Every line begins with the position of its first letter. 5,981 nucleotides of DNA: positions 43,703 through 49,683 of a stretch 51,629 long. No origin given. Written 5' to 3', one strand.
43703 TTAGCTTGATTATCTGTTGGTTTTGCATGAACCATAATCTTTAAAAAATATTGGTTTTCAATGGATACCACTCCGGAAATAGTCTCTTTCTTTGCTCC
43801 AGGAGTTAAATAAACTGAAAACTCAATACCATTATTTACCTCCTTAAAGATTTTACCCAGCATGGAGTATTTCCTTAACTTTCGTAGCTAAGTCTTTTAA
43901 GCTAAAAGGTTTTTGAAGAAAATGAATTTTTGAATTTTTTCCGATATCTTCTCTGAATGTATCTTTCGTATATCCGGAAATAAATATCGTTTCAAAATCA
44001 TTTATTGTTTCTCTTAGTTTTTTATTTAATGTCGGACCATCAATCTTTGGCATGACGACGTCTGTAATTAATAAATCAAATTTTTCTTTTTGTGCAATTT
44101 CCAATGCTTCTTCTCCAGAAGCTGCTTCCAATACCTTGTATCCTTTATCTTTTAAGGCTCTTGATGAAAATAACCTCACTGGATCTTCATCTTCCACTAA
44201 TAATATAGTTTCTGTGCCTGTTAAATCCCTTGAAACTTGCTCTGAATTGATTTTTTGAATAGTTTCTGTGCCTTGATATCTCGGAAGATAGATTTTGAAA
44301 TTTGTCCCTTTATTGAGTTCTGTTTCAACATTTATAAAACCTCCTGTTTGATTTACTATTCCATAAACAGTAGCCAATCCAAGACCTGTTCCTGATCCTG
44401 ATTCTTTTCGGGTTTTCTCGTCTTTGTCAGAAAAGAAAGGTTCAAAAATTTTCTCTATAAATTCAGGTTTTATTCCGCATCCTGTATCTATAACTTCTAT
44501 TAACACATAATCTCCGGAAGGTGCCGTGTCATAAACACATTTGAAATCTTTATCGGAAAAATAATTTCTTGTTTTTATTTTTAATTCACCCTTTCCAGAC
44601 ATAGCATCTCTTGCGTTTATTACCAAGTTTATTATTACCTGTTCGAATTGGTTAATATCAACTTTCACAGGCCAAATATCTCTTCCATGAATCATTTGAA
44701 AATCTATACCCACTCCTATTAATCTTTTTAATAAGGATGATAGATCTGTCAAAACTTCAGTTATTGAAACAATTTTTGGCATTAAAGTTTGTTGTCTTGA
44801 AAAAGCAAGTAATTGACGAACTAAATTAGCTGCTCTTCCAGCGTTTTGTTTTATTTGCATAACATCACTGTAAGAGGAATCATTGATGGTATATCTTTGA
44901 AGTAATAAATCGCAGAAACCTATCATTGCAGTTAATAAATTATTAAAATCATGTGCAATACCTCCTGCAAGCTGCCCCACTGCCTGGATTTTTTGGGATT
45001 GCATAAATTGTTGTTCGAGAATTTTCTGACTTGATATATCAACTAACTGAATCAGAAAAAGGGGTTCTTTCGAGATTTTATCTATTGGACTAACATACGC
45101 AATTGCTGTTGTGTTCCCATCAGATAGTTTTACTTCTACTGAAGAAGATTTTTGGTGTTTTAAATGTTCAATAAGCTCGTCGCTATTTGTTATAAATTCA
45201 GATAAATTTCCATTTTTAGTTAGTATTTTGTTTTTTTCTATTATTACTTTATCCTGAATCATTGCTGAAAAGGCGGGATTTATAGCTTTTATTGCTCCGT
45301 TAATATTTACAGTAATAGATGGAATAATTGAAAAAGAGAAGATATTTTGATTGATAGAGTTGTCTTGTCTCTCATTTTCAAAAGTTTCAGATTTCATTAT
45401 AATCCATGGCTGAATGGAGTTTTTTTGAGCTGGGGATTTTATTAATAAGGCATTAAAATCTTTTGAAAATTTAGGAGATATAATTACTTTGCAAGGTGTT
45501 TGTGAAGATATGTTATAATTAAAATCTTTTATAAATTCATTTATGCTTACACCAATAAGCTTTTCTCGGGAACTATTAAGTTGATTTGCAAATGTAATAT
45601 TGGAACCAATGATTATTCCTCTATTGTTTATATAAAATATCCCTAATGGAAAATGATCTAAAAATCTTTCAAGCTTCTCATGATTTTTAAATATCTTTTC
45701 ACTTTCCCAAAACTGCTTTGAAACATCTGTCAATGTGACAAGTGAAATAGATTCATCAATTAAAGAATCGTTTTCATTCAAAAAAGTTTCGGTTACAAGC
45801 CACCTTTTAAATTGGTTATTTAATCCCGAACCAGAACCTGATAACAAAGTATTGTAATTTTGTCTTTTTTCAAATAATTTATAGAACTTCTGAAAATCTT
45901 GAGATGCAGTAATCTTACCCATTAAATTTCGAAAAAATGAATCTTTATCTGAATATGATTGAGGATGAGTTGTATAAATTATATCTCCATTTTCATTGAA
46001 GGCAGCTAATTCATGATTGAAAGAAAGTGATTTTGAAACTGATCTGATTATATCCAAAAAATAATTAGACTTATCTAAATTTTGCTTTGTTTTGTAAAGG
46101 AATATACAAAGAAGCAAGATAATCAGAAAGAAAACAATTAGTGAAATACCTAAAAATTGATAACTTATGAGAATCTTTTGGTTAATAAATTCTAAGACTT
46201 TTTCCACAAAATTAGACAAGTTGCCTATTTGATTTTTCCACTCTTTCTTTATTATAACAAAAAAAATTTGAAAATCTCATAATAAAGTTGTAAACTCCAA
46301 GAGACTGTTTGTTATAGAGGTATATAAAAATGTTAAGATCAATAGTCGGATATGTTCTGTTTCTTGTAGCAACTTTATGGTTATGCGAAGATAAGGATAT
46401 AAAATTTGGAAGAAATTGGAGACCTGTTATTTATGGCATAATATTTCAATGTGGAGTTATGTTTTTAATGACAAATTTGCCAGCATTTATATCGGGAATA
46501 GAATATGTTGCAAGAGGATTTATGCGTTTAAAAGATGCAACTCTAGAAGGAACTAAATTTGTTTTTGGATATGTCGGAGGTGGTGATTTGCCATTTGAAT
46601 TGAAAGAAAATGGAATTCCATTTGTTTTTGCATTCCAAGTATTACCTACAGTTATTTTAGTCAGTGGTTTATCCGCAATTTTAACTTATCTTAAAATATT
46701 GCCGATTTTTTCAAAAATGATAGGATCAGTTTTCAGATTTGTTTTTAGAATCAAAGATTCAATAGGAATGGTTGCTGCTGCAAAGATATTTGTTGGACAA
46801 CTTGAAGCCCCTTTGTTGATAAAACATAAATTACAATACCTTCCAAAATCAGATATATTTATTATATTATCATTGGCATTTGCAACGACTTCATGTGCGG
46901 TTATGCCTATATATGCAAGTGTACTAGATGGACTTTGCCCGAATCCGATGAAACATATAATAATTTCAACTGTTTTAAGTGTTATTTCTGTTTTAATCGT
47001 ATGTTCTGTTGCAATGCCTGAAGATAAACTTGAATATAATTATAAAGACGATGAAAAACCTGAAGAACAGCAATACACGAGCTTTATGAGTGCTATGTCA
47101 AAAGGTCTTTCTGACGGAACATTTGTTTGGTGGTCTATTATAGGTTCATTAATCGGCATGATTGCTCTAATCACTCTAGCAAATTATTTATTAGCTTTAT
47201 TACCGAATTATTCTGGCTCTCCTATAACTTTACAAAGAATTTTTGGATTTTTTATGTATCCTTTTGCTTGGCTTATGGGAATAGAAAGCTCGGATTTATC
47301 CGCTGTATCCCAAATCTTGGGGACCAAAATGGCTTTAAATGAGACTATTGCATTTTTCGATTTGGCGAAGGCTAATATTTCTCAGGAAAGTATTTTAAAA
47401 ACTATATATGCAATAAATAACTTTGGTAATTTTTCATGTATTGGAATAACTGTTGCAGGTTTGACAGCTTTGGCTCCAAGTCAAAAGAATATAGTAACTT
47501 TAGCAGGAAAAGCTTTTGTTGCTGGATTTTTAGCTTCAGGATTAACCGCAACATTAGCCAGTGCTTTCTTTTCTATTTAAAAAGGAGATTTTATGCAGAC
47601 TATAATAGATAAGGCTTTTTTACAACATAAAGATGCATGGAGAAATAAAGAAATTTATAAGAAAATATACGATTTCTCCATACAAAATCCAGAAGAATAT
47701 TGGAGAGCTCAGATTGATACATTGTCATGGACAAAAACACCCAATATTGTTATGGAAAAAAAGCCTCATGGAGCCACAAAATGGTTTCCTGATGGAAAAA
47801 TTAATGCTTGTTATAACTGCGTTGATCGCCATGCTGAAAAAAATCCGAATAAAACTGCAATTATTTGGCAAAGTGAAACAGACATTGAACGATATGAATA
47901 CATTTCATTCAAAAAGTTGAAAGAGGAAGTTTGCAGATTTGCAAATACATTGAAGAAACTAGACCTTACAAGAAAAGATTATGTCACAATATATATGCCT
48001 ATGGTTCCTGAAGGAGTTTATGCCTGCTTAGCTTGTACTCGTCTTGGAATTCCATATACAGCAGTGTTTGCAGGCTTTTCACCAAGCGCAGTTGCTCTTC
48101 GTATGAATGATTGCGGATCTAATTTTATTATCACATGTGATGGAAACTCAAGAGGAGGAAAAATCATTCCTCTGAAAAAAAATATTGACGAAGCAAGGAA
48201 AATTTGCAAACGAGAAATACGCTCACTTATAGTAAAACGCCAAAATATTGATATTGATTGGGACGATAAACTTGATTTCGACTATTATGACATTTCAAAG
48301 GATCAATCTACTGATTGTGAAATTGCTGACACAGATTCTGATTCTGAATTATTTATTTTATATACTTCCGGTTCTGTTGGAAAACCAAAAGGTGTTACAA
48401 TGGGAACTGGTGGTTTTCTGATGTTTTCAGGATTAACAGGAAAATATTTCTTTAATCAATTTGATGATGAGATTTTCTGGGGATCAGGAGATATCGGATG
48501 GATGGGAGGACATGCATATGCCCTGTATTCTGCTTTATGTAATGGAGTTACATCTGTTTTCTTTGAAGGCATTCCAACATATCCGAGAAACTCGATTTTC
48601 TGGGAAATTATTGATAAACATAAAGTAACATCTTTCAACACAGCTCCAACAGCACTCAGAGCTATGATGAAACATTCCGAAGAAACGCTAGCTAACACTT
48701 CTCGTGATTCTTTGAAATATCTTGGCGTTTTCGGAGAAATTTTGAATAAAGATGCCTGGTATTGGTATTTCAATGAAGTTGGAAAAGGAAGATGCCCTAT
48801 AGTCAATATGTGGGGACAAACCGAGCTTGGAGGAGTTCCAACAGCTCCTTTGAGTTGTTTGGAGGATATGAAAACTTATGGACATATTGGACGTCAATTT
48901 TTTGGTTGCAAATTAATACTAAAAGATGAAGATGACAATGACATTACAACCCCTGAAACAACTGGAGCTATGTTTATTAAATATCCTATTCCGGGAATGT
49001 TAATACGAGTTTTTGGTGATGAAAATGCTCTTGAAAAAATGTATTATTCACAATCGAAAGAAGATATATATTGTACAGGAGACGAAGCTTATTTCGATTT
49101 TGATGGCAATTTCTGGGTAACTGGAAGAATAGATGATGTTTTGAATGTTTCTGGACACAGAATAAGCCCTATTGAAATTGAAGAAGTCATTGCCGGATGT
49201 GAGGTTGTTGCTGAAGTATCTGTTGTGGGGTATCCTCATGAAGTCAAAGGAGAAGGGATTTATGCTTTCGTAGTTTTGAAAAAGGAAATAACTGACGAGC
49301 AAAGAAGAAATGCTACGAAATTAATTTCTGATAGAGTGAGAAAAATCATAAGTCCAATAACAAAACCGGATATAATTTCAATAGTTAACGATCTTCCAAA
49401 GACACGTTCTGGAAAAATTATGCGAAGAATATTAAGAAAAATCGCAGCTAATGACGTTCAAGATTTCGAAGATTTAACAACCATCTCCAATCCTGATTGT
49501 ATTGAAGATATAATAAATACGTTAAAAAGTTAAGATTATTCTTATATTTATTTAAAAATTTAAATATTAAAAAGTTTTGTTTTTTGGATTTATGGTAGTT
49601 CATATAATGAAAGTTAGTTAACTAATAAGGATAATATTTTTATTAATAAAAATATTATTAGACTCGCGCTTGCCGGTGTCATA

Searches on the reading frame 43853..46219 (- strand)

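Call 12: search_protein_families(library=pfam, proteins=[window:43853-46219:-])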
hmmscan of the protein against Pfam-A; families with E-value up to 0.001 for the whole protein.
window:43853-46219:- (788 aa): 4 families
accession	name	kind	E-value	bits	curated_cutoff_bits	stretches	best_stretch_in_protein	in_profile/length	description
PF02518.31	HATPase_c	-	2e-22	80.2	26.4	1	521-647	2-109/111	Histidine kinase-, DNA gyrase B-, and HSP90-like ATPase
PF00072.30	Response_reg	-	2.2e-22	79.7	30.2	1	672-781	1-110/111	Response regulator receiver domain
PF00512.31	HisKA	-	5.1e-09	36.5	26.9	1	415-477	3-64/66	His Kinase A (phospho-acceptor) domain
PF00989.32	PAS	-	0.00014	22.3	22.6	1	182-230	2-50/113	PAS fold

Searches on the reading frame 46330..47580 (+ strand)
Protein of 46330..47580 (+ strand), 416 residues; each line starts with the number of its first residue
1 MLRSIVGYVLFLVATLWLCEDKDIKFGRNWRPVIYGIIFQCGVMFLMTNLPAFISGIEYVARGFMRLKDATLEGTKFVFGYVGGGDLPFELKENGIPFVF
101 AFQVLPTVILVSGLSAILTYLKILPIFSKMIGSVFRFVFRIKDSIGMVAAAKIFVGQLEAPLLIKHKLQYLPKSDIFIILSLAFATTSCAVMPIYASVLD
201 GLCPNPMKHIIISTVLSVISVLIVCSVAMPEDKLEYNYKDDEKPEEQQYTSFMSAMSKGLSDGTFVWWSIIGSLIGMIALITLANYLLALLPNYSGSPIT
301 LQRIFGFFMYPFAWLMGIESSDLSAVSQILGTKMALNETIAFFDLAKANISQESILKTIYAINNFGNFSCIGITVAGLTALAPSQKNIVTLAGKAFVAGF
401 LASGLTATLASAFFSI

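Call 63: search_protein_families(library=pfam, proteins=[window:46330-47580:+], max_evalue=0.01)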
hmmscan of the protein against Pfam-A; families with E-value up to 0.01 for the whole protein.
window:46330-47580:+ (416 aa): 3 families
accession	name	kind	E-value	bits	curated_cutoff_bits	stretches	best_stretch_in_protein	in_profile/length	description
PF07662.18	Nucleos_tra2_C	-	4.1e-47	161.1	32.3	1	209-410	1-212/213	Na+ dependent nucleoside transporter C-terminus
PF07670.19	Gate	-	6.8e-11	43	29.6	1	101-199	1-101/104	Nucleoside recognition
PF01773.25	Nucleos_tra2_N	-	3.9e-09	37.3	27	1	7-81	2-73/74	Na+ dependent nucleoside transporter N-terminus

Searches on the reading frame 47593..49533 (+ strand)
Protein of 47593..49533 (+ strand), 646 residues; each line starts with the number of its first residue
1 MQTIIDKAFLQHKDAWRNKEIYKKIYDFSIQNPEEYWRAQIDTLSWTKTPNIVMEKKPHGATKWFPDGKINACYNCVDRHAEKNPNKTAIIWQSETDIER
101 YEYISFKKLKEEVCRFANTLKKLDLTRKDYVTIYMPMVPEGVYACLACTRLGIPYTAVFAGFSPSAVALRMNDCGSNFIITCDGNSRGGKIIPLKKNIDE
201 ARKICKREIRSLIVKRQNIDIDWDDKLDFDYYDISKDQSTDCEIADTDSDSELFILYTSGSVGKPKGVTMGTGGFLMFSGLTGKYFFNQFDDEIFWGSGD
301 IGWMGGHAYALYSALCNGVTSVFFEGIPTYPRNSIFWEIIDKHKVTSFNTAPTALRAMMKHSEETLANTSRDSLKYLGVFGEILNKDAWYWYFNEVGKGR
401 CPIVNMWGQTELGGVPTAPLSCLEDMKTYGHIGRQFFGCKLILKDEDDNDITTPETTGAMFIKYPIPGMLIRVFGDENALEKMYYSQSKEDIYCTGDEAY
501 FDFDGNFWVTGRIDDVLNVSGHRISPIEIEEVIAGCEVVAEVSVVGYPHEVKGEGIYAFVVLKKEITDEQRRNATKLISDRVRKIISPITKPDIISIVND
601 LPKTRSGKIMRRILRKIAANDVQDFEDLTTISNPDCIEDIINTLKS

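Call 12: search_protein_families(library=pfam, proteins=[window:47593-49533:+])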
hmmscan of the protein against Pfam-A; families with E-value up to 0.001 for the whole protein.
window:47593-49533:+ (646 aa): 3 families
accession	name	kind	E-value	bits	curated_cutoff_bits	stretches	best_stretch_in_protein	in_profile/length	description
PF00501.34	AMP-binding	-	1.8e-68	231.5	29.9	1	78-465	2-377/384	AMP-binding enzyme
PF13193.12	AMP-binding_C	-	2.2e-19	70.6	24.5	1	528-608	1-76/76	AMP-binding enzyme C-terminal domain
PF16177.11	ACAS_N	-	3.2e-18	65.7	27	1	22-76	1-55/55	Acetyl-coenzyme A synthetase N-terminus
